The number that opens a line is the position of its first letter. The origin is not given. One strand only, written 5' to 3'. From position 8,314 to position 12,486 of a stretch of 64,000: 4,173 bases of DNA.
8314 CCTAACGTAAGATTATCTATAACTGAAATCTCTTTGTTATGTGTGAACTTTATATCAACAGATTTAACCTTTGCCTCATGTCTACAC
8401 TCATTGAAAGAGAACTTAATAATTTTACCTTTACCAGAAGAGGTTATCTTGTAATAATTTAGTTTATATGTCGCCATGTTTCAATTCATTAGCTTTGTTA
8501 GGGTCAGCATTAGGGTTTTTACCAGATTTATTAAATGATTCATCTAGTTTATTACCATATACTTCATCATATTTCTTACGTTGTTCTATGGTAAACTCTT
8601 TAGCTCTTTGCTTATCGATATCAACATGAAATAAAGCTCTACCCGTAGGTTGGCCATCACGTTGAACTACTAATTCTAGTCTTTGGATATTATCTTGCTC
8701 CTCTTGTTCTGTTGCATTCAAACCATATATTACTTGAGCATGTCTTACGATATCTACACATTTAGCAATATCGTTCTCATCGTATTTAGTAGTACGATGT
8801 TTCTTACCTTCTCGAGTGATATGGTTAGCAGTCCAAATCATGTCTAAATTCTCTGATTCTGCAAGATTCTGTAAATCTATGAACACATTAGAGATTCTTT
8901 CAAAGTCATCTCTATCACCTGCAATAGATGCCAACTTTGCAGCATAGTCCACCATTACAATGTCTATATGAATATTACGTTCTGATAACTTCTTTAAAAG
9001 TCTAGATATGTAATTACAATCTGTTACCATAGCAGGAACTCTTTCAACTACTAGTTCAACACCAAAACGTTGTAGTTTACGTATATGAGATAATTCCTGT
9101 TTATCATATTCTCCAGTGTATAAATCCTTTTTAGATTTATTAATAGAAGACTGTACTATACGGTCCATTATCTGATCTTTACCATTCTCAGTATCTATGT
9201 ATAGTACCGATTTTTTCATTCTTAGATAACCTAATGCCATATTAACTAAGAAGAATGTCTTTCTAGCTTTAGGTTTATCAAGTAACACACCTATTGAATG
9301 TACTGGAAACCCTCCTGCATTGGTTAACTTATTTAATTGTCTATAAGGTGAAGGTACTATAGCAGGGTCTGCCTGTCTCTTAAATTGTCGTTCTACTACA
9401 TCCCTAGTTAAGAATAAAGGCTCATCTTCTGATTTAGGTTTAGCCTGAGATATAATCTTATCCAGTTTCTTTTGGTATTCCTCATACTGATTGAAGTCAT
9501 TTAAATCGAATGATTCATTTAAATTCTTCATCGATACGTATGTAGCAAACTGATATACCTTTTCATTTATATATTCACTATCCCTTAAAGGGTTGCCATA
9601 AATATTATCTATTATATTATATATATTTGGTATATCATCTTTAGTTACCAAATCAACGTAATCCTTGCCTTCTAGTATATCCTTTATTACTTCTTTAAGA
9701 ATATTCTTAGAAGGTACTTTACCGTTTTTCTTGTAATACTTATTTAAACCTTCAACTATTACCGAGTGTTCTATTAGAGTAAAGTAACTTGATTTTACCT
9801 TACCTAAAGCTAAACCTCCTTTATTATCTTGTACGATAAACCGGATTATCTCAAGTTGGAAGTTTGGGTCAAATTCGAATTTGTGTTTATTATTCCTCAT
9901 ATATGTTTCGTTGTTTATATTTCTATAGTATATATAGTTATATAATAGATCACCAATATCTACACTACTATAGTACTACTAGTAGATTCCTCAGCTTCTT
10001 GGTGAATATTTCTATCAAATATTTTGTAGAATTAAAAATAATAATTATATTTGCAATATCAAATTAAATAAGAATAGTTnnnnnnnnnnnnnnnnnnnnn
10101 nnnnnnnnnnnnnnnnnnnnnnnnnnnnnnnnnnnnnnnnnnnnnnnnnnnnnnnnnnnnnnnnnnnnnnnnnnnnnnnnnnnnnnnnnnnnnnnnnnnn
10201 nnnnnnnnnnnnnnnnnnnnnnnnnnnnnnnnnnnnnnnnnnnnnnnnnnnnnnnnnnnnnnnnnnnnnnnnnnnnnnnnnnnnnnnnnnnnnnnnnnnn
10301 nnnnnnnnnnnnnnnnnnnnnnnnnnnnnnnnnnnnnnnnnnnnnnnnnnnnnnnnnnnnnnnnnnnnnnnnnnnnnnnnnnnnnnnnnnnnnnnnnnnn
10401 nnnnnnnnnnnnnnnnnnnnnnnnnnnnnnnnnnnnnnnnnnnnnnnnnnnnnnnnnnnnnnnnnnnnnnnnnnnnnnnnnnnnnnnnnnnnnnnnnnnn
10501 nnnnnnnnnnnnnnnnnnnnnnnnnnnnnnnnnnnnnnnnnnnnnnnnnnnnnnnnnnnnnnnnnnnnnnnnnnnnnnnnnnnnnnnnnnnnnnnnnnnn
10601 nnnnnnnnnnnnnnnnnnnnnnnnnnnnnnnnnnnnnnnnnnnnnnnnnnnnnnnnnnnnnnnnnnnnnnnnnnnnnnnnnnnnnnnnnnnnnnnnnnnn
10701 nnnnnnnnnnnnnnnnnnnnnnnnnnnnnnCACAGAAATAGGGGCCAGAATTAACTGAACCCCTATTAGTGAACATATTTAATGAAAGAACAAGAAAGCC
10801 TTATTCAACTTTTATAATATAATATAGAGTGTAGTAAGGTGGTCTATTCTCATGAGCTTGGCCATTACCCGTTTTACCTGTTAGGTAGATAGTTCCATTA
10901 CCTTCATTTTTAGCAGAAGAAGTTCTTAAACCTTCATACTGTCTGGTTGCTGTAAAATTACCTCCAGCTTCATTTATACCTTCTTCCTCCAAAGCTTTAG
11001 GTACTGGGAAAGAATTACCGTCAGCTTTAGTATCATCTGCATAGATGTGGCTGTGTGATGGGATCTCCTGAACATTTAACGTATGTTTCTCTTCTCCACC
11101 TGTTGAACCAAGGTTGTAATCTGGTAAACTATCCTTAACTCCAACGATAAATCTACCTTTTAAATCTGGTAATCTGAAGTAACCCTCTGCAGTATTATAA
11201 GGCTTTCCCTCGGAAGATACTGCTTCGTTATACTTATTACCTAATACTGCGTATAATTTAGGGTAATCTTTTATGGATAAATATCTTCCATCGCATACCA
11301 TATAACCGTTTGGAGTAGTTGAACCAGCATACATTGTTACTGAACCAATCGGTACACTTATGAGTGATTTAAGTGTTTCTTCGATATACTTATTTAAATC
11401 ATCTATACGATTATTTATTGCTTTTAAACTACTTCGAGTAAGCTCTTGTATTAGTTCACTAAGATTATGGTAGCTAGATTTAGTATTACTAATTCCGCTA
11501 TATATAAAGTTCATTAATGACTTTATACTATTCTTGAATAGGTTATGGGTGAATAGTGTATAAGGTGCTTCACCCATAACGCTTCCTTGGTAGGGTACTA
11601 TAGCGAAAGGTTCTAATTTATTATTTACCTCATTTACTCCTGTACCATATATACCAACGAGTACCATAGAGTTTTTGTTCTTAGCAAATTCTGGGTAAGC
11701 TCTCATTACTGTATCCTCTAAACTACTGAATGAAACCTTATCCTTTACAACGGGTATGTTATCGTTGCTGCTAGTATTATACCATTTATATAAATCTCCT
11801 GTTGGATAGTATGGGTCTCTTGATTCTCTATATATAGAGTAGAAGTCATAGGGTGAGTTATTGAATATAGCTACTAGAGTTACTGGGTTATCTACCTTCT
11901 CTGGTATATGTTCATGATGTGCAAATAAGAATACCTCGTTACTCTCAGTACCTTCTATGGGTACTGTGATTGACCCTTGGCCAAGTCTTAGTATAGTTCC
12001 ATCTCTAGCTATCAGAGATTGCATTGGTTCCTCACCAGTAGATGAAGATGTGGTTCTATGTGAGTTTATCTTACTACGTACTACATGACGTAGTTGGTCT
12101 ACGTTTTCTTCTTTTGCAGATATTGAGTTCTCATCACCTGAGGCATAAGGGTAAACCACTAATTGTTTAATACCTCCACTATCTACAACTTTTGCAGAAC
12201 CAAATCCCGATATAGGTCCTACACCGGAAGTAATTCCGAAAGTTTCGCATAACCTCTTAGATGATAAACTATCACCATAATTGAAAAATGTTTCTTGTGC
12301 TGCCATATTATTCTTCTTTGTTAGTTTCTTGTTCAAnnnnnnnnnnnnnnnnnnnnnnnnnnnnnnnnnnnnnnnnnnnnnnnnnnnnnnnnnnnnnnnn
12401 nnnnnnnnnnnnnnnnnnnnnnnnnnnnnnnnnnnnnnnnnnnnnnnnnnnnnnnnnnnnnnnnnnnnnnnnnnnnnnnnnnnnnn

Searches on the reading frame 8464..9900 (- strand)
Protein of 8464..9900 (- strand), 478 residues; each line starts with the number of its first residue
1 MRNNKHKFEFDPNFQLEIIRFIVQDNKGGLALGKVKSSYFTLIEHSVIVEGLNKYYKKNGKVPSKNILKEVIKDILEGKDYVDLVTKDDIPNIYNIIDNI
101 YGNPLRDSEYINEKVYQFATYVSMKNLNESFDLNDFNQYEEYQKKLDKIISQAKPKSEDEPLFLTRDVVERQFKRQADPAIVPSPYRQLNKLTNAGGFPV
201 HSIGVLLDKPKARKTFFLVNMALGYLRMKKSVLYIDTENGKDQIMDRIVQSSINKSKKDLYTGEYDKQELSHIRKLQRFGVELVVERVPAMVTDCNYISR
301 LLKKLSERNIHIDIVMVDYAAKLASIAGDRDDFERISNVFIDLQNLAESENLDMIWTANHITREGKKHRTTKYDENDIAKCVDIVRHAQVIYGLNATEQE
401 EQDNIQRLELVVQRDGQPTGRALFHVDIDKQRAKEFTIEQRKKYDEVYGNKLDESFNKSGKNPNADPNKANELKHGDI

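Call 53: search_protein_families(library=phrogs, proteins=[window:8464-9900:-], max_evalue=0.0001)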
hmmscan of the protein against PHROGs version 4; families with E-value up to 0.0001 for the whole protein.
window:8464-9900:- (478 aa): 2 families
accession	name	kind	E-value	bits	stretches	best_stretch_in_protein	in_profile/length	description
phrog_19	-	DNA, RNA and nucleotide metabolism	4.7e-43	149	1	3-462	152-603/621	DnaB-like replicative helicase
phrog_243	-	DNA, RNA and nucleotide metabolism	8.2e-08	32.5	1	173-427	7-257/273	DnaB-like replicative helicase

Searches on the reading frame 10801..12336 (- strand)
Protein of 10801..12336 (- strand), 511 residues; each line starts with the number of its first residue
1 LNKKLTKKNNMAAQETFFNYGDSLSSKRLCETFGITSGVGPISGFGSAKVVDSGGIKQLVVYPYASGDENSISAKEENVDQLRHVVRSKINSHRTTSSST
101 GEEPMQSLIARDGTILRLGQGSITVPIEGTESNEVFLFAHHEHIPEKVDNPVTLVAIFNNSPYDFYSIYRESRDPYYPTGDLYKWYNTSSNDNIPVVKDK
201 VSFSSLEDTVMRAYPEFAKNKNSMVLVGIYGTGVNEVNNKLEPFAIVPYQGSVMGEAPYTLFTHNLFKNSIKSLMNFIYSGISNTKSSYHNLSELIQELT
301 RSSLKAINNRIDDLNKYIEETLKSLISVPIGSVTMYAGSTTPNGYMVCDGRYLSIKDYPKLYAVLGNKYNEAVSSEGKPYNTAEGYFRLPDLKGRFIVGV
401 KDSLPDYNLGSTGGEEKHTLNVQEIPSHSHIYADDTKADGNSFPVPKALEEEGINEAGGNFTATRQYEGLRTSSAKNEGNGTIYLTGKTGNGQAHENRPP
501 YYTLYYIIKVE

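Call 10: search_protein_families(library=phrogs, proteins=[window:10801-12336:-], max_evalue=0.00001)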
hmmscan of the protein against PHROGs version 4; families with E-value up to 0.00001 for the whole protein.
window:10801-12336:- (511 aa): 18 families
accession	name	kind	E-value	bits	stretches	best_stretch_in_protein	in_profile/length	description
phrog_8763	-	tail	5.1e-26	92.1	1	285-510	497-748/1024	tail protein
phrog_9116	-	tail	8e-23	81.9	1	328-509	59-210/455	tail protein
phrog_8469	-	tail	4.4e-21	76.5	1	291-510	108-301/303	tail fiber protein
phrog_1800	-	tail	6.4e-20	72.6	1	389-510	428-545/545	tail collar fiber protein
phrog_523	-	tail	2.3e-17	64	1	265-510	424-637/673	tail collar fiber protein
phrog_2097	-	tail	1.7e-16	61.1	1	313-435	373-464/644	tail fiber protein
phrog_6256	-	tail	7.8e-14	52.6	1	321-438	282-387/686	tail fiber protein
phrog_1858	-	tail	4.7e-13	49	1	71-510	55-293/1018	tail fiber protein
phrog_327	-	tail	1.2e-12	49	1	252-509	217-440/618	tail protein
phrog_5795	-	tail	4.3e-12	46.1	1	297-510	361-542/968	tail protein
phrog_4591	-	tail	1.6e-11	45.3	1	322-403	7-90/429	short tail fiber protein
phrog_910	-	tail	2.7e-09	37.8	1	297-504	306-489/497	tail collar fiber protein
phrog_14307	-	unknown function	2.8e-09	37.8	1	318-402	38-103/137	-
phrog_12846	-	tail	1.3e-08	35.2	1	291-367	128-194/552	tail fiber protein; Ig-domain containing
phrog_3100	-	tail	1.4e-07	33.1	1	327-491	217-362/382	tail fiber protein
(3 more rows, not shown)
